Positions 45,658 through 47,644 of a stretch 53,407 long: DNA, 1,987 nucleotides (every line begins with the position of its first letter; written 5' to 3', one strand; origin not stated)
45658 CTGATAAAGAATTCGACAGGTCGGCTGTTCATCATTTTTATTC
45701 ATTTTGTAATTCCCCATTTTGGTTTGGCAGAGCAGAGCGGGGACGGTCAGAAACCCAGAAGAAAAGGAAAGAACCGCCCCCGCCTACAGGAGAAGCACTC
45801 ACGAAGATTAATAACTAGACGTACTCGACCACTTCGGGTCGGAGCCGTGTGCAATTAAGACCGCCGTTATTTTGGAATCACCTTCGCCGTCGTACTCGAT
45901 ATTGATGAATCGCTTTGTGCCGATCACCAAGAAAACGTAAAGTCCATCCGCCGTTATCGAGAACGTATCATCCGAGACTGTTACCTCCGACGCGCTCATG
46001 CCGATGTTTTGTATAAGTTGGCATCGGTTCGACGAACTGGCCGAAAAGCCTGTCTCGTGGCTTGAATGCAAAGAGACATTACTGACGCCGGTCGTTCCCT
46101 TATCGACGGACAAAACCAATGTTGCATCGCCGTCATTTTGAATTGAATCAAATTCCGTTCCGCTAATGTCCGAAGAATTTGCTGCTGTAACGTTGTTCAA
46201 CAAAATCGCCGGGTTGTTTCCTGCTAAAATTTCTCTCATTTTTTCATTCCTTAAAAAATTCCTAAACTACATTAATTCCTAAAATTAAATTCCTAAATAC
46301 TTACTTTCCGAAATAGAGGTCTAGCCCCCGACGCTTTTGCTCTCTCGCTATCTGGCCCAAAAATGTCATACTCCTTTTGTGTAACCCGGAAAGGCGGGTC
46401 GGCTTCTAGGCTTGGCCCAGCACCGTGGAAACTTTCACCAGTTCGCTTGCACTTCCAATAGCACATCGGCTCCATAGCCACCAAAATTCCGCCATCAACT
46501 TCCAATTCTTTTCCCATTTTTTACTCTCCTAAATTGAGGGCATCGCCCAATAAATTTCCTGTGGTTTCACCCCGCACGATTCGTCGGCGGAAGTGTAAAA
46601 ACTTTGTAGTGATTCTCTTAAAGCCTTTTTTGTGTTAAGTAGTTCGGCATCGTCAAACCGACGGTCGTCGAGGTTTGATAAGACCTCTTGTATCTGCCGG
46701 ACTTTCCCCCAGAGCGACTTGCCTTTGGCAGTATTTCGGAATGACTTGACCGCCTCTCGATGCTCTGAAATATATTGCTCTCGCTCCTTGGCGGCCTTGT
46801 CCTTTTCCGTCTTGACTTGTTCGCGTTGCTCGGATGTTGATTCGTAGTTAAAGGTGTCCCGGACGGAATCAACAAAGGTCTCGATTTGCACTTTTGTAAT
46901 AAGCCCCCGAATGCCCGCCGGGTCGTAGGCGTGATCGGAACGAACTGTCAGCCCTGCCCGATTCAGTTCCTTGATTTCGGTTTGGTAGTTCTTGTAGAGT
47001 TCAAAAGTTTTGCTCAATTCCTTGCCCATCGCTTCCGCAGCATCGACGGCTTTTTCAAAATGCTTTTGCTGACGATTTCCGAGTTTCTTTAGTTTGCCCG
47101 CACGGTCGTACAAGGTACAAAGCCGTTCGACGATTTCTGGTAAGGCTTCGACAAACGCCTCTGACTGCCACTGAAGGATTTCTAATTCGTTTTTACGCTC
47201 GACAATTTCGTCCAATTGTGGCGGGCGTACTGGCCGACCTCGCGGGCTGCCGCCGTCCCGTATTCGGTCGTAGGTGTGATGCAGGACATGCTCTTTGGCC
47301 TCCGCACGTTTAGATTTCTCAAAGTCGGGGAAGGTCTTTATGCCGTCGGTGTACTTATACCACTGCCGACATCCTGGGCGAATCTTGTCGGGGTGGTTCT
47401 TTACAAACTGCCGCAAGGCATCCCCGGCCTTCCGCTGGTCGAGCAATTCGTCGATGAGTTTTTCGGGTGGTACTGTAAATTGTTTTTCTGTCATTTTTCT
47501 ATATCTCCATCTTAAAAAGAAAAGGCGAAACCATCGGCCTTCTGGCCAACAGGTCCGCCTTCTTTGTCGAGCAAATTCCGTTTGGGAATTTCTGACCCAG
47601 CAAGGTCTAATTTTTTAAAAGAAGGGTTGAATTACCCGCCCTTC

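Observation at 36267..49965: comM split exactly after Walker A by a 13.7-kb island with a large serine recombinase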

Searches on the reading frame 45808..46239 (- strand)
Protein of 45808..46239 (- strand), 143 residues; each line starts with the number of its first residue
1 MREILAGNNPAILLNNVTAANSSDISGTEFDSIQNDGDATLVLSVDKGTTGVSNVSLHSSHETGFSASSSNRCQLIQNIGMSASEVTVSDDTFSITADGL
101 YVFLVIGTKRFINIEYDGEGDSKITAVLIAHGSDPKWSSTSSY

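Call 12: search_protein_families(library=phrogs, proteins=[window:45808-46239:-], max_evalue=0.01)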
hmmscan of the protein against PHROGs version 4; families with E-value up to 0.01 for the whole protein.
window:45808-46239:- (143 aa): 0 families

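Call 37: search_protein_families(library=padloc, proteins=[window:45808-46239:-], max_evalue=0.01)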
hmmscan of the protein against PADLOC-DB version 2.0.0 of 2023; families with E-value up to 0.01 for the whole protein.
window:45808-46239:- (143 aa): 0 families

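Call 38: search_protein_families(library=pfam, proteins=[window:45808-46239:-], max_evalue=0.01)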
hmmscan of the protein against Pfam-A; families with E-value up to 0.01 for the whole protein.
window:45808-46239:- (143 aa): 0 families

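Call 77: predict_structure(protein=window:45808-46239:-)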
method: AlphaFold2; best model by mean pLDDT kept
length: 143 residues; sequences in the alignment: 1
mean_pLDDT: 48.0   pTM: 0.48
mean pLDDT of the five models: 48.0, 47.3, 32.7, 30.5, 28.3
residues with pLDDT >= 90: 0; 70-90: 0; 50-70: 71; < 50: 72
segments of 3 or more residues with pLDDT < 50: 1-34, 53-71, 117-119, 133-143
pLDDT, mean of each block of 10 residues (from residue 1): 29 39 37 52 62 44 37 53 56 57 55 50 59 45 29
secondary structure, 60 per line:
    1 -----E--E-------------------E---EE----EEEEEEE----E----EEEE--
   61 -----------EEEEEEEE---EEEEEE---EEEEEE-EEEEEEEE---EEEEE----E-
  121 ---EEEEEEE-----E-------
elements in order: E39-45 E55-58 E72-79 E83-88 E92-97 E99-106 E110-114 E124-130

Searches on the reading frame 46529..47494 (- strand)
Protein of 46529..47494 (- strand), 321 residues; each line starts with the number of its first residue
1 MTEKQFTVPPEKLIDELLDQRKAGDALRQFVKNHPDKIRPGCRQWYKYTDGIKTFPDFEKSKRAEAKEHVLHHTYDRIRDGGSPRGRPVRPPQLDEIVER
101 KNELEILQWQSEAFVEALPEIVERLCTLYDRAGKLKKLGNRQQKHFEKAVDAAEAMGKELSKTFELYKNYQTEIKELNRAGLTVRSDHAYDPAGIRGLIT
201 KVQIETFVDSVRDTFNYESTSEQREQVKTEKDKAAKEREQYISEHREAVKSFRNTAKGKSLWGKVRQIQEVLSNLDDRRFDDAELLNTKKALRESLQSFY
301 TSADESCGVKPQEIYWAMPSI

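Call 9: search_protein_families(library=pfam, proteins=[window:46529-47494:-], max_evalue=0.01)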
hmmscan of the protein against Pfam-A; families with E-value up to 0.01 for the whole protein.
window:46529-47494:- (321 aa): 2 families
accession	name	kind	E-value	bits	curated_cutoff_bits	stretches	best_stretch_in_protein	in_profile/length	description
PF07464.16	ApoLp-III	-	0.0016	19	36.3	1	204-298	4-94/146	Apolipophorin-III precursor (apoLp-III)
PF02646.22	RmuC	-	0.01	15.4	26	0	108-180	218-284/291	RmuC family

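Call 12: search_protein_families(library=phrogs, proteins=[window:46529-47494:-], max_evalue=0.01)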
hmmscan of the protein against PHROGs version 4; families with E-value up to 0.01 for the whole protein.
window:46529-47494:- (321 aa): 0 families

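Call 37: search_protein_families(library=padloc, proteins=[window:46529-47494:-], max_evalue=0.01)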
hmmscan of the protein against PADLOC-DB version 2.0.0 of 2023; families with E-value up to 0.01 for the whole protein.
window:46529-47494:- (321 aa): 1 family
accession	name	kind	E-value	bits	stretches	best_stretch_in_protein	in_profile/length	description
PDLC02318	AbiEii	-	3e-06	24.8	1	152-238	184-270/280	AbiEii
